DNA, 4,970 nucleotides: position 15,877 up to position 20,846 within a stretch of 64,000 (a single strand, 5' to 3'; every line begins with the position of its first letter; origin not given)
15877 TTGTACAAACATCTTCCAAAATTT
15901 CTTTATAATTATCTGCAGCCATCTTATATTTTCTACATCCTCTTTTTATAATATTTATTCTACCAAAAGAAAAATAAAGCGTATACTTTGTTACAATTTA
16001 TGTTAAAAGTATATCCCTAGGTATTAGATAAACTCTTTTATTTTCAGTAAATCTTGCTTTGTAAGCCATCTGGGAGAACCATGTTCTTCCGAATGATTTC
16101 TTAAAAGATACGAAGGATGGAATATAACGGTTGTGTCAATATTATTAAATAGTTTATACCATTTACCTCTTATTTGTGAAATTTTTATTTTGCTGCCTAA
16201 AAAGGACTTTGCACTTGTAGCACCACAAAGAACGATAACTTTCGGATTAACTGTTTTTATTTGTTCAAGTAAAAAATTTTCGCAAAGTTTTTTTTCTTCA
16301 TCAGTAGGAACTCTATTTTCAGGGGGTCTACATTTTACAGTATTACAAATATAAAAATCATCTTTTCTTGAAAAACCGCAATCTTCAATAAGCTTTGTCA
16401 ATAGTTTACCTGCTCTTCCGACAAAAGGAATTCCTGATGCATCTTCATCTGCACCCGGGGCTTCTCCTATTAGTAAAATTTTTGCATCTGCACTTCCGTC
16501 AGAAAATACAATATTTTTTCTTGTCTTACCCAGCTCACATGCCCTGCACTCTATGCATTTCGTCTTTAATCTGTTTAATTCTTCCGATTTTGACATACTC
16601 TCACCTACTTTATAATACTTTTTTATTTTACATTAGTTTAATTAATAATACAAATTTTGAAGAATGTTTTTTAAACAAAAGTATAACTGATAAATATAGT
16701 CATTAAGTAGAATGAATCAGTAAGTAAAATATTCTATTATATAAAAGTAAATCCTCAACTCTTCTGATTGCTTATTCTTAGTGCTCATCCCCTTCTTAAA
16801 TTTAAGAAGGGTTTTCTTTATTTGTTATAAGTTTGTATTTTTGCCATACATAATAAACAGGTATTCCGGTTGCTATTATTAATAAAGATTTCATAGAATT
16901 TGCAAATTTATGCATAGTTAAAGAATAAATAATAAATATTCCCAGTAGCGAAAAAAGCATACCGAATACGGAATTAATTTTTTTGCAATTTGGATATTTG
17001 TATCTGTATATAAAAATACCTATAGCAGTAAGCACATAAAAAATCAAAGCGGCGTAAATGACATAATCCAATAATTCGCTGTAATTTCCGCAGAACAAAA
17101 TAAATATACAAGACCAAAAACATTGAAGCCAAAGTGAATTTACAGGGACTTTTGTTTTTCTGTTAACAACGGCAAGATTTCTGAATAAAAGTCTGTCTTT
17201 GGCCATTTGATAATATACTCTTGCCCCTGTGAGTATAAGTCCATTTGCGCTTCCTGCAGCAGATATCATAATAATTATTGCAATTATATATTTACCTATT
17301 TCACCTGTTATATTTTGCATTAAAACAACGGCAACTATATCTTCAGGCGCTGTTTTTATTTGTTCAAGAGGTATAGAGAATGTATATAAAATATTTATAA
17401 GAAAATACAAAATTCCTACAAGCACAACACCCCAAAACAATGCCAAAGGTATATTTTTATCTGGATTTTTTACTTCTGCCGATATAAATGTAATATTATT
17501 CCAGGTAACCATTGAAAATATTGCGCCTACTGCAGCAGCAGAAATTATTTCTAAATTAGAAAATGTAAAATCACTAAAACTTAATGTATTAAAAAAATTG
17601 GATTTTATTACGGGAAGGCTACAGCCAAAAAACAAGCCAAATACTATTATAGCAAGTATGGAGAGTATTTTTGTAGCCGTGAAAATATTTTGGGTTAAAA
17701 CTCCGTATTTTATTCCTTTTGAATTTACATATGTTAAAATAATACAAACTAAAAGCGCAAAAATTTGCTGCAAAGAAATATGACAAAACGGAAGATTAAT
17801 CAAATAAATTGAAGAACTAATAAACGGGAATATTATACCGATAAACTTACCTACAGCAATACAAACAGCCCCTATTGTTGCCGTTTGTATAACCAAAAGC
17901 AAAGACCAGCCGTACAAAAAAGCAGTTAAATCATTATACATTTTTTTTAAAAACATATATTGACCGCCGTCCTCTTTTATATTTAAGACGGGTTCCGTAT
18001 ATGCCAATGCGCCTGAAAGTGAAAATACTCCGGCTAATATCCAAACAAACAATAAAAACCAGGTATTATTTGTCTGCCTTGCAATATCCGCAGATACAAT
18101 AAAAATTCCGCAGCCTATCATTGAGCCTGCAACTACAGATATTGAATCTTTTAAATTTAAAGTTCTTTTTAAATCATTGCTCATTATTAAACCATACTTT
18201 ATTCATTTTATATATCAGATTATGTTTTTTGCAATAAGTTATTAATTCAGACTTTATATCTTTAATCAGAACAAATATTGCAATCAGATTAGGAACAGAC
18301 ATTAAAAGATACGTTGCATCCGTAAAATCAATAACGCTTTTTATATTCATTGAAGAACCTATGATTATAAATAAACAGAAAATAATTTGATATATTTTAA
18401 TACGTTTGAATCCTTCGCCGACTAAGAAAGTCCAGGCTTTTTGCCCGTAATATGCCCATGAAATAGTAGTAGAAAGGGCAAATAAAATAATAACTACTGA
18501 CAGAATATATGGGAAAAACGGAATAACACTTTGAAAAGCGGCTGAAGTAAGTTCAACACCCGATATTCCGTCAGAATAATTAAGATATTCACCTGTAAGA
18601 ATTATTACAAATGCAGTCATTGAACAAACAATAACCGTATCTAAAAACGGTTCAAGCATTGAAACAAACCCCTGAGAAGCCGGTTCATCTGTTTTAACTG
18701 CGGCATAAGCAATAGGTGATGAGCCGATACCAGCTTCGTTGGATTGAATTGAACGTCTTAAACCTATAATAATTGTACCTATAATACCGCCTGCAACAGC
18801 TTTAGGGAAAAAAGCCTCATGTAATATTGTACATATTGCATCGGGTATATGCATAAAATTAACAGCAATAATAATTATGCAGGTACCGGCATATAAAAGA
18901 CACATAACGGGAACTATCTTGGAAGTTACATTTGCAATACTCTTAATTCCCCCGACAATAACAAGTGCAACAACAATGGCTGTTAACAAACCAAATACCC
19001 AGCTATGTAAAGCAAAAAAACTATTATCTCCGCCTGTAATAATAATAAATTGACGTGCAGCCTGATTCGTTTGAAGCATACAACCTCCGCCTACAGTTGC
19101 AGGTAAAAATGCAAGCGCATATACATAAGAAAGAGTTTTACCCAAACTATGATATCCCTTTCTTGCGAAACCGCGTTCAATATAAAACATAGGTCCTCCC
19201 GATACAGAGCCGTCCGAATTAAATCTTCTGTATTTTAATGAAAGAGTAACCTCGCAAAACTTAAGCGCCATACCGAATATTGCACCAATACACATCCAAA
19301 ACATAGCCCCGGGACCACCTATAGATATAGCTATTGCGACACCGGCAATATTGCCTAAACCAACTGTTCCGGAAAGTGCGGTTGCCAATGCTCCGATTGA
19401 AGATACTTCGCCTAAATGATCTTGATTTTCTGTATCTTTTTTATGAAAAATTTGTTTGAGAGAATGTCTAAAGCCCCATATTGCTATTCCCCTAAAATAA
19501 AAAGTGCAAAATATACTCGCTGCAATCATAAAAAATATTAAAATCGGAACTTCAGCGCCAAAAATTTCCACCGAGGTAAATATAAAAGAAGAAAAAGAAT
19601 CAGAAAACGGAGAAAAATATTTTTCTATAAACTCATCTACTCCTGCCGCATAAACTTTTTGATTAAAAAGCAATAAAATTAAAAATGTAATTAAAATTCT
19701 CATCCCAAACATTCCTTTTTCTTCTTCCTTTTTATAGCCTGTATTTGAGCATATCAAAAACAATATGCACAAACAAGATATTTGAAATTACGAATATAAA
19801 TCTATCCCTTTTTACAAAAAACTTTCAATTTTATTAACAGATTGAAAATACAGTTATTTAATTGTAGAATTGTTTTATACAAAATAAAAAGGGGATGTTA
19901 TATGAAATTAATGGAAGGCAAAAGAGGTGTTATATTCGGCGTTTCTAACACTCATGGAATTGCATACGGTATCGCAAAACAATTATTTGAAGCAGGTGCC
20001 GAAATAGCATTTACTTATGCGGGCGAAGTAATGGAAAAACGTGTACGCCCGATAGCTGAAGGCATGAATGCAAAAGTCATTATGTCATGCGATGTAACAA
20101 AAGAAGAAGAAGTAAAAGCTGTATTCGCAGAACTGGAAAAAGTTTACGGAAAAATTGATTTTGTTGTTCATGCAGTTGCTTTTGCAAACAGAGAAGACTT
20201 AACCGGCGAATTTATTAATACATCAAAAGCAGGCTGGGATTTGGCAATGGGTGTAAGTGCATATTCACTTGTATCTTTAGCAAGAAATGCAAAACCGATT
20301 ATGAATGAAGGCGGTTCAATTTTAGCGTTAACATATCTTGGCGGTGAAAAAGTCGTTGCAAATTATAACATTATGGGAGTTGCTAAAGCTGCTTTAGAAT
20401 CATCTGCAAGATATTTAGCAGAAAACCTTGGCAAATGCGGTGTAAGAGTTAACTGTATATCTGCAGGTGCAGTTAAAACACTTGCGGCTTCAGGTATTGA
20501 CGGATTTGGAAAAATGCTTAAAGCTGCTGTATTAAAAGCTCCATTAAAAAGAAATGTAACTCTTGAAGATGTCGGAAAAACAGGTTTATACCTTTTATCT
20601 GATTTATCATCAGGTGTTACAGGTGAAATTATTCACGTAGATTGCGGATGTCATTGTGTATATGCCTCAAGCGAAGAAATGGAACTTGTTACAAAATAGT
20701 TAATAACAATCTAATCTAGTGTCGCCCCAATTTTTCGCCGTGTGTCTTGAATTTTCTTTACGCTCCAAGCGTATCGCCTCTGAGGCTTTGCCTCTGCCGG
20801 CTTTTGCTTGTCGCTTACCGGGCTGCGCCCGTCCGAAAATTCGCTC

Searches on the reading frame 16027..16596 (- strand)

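Call 98: search_protein_families(library=pfam, proteins=[window:16027-16596:-], max_evalue=0.001)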
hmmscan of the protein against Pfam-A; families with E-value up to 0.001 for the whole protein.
window:16027-16596:- (190 aa): 1 family
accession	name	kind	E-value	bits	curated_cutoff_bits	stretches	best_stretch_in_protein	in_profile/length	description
PF03167.25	UDG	-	7.3e-35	120.5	24.3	1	31-175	1-132/141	Uracil DNA glycosylase superfamily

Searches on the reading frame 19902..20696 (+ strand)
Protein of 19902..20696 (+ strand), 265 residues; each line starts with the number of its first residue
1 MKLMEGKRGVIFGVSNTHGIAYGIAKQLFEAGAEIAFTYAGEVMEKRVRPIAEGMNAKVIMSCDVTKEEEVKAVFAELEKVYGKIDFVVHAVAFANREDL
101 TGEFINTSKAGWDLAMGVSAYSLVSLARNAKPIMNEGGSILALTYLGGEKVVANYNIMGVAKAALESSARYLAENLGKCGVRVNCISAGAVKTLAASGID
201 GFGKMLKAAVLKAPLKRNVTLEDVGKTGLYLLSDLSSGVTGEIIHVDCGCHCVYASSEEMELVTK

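Call 13: find_encoding_contigs(protein=window:19902-20696:+, flank=3000, max_places=10)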
Protein seq(265 aa) (265 aa): 18 contigs read that carry it; 10 places shown.
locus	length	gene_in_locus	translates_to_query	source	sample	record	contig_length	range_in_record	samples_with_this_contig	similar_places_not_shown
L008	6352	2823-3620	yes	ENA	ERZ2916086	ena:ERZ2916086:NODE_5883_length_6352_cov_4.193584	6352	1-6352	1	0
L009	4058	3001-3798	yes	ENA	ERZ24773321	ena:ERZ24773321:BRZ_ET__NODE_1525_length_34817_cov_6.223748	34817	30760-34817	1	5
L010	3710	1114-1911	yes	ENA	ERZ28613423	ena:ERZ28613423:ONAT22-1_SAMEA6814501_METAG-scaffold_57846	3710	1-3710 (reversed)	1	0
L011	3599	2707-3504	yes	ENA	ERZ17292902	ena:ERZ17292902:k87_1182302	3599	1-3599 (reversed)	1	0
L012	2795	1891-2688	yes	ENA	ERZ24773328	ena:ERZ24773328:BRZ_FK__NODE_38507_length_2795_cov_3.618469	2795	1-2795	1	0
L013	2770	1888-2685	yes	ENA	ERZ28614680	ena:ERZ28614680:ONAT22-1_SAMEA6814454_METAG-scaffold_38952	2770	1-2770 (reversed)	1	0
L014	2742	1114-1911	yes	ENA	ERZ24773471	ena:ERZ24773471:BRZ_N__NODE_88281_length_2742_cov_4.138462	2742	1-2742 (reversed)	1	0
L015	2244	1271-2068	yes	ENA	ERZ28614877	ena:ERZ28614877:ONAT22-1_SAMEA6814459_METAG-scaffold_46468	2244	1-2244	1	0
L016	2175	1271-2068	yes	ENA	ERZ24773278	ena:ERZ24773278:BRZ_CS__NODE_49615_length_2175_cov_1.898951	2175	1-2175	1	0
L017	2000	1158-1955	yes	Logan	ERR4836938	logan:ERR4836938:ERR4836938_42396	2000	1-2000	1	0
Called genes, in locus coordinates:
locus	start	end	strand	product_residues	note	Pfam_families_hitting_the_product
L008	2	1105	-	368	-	?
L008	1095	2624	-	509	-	PF01235:Na_Ala_symp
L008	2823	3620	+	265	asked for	PF00106:adh_short, PF13561:adh_short_C2, PF12241:Enoyl_reductase (faint)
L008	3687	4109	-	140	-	PF20318:DUF6613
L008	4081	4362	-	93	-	PF07963:N_methyl (weak), PF20318:DUF6613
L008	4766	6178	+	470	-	PF04055:Radical_SAM, PF06968:BATS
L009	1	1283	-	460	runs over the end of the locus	PF00324:AA_permease, PF13520:AA_permease_2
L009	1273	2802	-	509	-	PF01235:Na_Ala_symp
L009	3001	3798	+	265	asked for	PF00106:adh_short, PF13561:adh_short_C2, PF12241:Enoyl_reductase (faint)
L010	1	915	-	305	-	?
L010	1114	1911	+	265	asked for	PF00106:adh_short, PF13561:adh_short_C2, PF12241:Enoyl_reductase (faint)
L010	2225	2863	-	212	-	PF20318:DUF6613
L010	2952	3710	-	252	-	?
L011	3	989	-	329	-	?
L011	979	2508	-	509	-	PF01235:Na_Ala_symp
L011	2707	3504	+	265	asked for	PF00106:adh_short, PF13561:adh_short_C2, PF12241:Enoyl_reductase (faint)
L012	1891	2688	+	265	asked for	PF00106:adh_short, PF13561:adh_short_C2, PF12241:Enoyl_reductase (faint)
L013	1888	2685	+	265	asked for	PF00106:adh_short, PF13561:adh_short_C2, PF12241:Enoyl_reductase (faint)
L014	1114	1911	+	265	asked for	PF00106:adh_short, PF13561:adh_short_C2, PF12241:Enoyl_reductase (faint)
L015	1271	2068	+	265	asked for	PF00106:adh_short, PF13561:adh_short_C2, PF12241:Enoyl_reductase (faint)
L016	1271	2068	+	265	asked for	PF00106:adh_short, PF13561:adh_short_C2, PF12241:Enoyl_reductase (faint)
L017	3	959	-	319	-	?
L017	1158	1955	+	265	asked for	PF00106:adh_short, PF13561:adh_short_C2, PF12241:Enoyl_reductase (faint)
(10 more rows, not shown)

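Call 48: find_related_loci(query=window:19902-20696:+, collection=metagenome_contigs, flank=3000)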
Query seq(265 aa) (265 aa) in metagenome_contigs; peptide patterns used: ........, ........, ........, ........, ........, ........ (x = any residue, [..] = any of these).
132 stretches matched a pattern; 81 encode a relative of the query (tblastn E <= 1e-3); the best 80 are kept; 80 distinct loci.
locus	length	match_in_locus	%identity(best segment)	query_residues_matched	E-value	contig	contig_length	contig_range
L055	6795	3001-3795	92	1-265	4e-166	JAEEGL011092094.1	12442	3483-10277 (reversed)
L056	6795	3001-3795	92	1-265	3e-165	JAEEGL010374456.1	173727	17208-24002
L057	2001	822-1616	93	1-265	5e-178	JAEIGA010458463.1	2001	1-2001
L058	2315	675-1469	89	1-265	2e-173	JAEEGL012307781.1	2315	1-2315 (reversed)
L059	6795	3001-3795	94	1-265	7e-162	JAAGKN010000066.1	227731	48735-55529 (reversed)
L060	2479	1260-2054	88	1-265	3e-170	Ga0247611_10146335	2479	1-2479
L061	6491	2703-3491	81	1-263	4e-143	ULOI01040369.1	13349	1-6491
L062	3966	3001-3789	81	1-263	5e-145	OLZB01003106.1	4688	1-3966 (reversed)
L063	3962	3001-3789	81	1-263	5e-144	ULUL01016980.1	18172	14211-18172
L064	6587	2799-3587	81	1-263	3e-142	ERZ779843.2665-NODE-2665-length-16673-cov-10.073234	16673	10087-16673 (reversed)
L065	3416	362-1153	79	1-264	2e-147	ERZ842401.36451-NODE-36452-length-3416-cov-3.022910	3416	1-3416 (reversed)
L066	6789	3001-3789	81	1-263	3e-141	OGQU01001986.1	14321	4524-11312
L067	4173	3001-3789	81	1-263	2e-142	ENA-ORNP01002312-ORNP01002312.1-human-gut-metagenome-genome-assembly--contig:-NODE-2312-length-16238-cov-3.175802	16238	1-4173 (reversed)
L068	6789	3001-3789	81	1-263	3e-141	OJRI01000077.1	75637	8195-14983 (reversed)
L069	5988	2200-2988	81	1-263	3e-141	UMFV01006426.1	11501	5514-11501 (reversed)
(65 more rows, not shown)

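Call 98: search_protein_families(library=pfam, proteins=[window:19902-20696:+], max_evalue=0.001)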
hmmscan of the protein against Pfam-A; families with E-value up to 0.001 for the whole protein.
window:19902-20696:+ (265 aa): 4 families
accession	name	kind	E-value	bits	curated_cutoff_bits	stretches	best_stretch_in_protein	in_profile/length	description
PF13561.12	adh_short_C2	-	1.2e-86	290.6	27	1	13-251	1-236/236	Enoyl-(Acyl carrier protein) reductase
PF00106.31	adh_short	-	2.7e-21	76.4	26.6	1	16-195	8-186/195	short chain dehydrogenase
PF12241.14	Enoyl_reductase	-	6.6e-07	29.4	22.1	0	130-203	129-204/236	Trans-2-enoyl-CoA reductase catalytic region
PF08659.16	KR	-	0.00085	19.7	22.6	0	19-97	11-94/180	KR domain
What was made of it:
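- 19902..20699 (+): fabI (enoyl-ACP reductase), the upstream flank. In this allele it has no terminator hairpin of its own; strain L008 has one. Pfam adh_short_C2, 1.2e-86 (call 98).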
